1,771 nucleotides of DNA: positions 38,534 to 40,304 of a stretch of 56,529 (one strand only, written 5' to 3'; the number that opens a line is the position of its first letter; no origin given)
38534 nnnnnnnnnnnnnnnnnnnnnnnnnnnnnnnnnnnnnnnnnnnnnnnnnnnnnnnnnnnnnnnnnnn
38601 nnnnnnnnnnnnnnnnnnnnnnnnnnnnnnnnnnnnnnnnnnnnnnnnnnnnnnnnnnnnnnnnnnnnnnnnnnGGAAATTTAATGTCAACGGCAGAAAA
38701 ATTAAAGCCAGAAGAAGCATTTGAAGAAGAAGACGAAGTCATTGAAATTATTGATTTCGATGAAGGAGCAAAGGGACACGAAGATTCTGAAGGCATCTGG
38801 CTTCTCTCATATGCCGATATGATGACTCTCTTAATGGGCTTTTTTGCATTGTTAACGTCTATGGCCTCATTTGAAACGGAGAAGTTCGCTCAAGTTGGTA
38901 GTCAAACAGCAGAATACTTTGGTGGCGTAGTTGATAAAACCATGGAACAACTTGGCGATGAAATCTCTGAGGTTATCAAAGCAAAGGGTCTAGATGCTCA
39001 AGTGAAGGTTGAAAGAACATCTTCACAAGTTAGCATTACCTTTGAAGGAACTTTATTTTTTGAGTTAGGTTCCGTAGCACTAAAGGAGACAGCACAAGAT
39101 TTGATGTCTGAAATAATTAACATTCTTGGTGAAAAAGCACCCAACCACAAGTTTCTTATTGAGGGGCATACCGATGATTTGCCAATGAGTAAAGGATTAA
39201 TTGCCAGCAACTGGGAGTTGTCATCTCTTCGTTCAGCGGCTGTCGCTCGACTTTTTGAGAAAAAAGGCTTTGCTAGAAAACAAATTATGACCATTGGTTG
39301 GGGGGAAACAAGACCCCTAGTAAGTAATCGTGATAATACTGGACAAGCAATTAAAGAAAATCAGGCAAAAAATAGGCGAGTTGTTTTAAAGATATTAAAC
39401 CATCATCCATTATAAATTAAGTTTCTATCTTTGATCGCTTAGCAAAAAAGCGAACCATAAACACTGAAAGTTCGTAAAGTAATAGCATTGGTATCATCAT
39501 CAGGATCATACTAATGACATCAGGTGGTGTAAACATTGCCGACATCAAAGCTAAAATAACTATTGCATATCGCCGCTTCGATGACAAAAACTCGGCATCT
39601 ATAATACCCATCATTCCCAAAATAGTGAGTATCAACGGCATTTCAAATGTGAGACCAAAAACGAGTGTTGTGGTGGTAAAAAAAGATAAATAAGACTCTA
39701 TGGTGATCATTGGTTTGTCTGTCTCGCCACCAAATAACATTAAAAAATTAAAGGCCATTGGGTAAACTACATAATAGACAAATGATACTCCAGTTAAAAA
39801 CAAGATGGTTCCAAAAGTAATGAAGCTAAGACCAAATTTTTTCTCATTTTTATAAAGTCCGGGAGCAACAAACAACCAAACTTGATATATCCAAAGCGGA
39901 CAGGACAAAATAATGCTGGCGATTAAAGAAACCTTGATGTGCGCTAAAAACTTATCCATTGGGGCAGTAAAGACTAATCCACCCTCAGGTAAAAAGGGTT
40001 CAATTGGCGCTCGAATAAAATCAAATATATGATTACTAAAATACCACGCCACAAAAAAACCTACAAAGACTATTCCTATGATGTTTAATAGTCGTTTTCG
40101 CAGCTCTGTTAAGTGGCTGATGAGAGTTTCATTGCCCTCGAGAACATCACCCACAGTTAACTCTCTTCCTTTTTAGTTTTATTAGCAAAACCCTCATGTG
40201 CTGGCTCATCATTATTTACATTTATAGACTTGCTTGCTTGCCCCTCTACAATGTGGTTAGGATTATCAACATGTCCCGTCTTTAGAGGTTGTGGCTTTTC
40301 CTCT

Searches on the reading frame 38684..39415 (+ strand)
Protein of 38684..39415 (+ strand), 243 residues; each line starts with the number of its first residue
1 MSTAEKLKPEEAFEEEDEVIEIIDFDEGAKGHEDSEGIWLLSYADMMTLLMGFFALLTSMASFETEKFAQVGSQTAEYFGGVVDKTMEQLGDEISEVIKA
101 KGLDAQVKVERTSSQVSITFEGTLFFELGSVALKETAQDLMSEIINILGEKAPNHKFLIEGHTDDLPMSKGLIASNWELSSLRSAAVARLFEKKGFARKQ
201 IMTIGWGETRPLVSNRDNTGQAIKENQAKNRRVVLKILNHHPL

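Call 3: search_protein_families(library=pfam, proteins=[window:38684-39415:+], max_evalue=0.1)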
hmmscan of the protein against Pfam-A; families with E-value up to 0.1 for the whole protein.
window:38684-39415:+ (243 aa): 2 families
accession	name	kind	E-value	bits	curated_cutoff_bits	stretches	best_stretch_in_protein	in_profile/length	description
PF00691.25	OmpA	-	1.7e-18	67.2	27.2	1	125-222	1-95/98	OmpA family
PF13677.11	MotB_plug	-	1.9e-13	50.2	24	1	31-72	10-51/58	Membrane MotB of proton-channel complex MotA/MotB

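Call 49: search_protein_families(library=ncbifam, proteins=[window:38684-39415:+], max_evalue=0.01)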
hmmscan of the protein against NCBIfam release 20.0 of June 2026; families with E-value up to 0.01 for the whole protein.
window:38684-39415:+ (243 aa): 37 families (the best 25 are shown)
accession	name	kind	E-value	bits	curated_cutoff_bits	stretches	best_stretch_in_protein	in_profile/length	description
NF006541.1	PRK09038.1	equivalog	3.5e-38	131.7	283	2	85-239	104-250/253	flagellar motor protein MotD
NF006508.0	PRK08944.1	subfamily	1.1e-32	113.5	259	2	85-238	142-288/304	MotB family protein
NF005831.1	PRK07734.1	equivalog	1.2e-29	103.8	301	2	86-238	103-249/250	flagellar motor protein MotB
NF005382.1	PRK06925.1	equivalog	1.1e-27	97.7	264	2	85-237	78-223/225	flagellar motor protein MotS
NF053611.1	YiaD_Gzip_OmpA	equivalog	2.8e-23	82.7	175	1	63-237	47-206/206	YiaD family glycine zipper/OmpA-like lipoprotein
TIGR03350.1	type_VI_ompA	equivalog_domain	2.3e-22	79.4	139.8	1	94-236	2-136/137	type VI secretion system protein TssL, long form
NF005236.0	PRK06742.1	equivalog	2.6e-21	76.1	312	1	83-237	77-223/225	flagellar motor protein MotS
NF005195.1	PRK06667.1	equivalog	5.3e-19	69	300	2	82-239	82-237/241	flagellar motor protein MotB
NF005444.0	PRK07033.1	equivalog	8.6e-17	61.2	520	1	58-238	250-422/438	DotU family type VI secretion system protein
NF006547.1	PRK09040.1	equivalog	2e-16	60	194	1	29-235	4-198/213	hypothetical protein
NF006548.1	PRK09041.1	equivalog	2.1e-16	59.9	277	2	99-240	140-276/287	flagellar motor protein MotB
NF005999.0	PRK08126.1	subfamily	2.2e-15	56.4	571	1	103-236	304-429/432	hypothetical protein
NF006285.1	PRK08457.1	equivalog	1.3e-14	54.6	250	1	104-236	104-229/253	flagellar motor protein MotB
NF006542.0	PRK09039.1-1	equivalog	1.6e-13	50.5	388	1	120-237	505-624/627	peptidoglycan -binding protein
NF053612.1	anchor_PA1041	equivalog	1.9e-13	50.9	250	1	112-237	121-235/236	PA1041 family peptidoglycan-binding anchor lipoprotein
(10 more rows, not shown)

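Call 88: search_protein_families(library=padloc, proteins=[window:38684-39415:+], max_evalue=0.01)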
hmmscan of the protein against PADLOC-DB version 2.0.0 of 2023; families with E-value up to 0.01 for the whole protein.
window:38684-39415:+ (243 aa): 7 families
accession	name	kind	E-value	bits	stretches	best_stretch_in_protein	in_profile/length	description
PDLC00609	ZorB1|ZorB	-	2.6e-19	67.6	1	30-237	10-214/232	MotB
PDLC00608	ZorB1|ZorB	-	8.6e-19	65.8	1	32-242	10-230/243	MotB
PDLC00651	ZorB3|ZorB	-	1.2e-17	62.2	1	30-235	7-200/215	MotB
PDLC00610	ZorB1|ZorB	-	2.2e-12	45.1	2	158-238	151-235/254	MotB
PDLC00641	ZorB2|ZorB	-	1.8e-09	35.6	1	32-238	10-223/238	MotB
PDLC00612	ZorB1|ZorB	-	3.6e-09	34.6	1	158-241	188-270/293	MotB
PDLC00611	ZorB1|ZorB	-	9e-09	33.4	1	30-237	11-213/240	MotB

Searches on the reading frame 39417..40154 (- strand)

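Call 50: search_protein_families(library=pfam, proteins=[window:39417-40154:-], max_evalue=0.00001)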
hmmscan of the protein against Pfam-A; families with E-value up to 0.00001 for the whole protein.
window:39417-40154:- (245 aa): 1 family
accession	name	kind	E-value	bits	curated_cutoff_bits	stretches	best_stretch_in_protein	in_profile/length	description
PF00902.23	TatC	-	5.6e-71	239.1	25.1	1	13-222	1-208/208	Sec-independent protein translocase protein (TatC)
